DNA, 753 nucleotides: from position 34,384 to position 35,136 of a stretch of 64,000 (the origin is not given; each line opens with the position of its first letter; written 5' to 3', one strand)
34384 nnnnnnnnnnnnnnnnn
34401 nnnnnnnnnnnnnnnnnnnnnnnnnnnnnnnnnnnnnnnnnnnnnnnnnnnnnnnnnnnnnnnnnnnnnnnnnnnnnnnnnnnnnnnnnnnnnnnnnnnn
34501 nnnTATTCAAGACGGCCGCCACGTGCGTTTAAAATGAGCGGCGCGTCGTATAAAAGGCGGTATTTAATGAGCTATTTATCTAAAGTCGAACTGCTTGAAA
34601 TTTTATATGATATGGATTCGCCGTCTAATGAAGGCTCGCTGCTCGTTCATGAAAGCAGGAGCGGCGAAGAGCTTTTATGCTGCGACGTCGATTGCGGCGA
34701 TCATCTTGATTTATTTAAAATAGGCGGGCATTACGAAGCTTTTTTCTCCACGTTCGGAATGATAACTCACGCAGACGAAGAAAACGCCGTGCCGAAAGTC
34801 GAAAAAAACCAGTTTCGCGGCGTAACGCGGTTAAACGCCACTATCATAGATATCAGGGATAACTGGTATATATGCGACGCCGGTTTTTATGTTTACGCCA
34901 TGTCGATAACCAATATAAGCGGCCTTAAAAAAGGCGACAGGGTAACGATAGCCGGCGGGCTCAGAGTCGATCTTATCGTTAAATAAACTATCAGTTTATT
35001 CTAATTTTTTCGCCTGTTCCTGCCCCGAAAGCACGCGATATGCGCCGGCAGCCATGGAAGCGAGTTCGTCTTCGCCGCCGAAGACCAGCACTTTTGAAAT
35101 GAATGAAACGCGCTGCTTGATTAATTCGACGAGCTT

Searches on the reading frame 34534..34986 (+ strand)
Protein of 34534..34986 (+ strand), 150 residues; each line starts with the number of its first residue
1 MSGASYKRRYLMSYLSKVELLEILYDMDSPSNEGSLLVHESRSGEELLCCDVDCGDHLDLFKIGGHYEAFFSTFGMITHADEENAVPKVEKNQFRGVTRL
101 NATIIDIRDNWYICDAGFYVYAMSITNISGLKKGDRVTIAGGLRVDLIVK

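Call 11: search_protein_families(library=pfam, proteins=[window:34534-34986:+])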
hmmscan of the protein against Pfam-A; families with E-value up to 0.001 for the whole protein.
window:34534-34986:+ (150 aa): 0 families

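Call 28: search_protein_families(library=ncbifam, proteins=[window:34534-34986:+], max_evalue=0.05)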
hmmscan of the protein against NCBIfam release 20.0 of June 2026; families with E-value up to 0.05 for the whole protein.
window:34534-34986:+ (150 aa): 0 families

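Call 75: search_protein_families(library=phrogs, proteins=[window:34534-34986:+], max_evalue=0.01)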
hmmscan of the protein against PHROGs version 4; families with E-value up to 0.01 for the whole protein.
window:34534-34986:+ (150 aa): 0 families
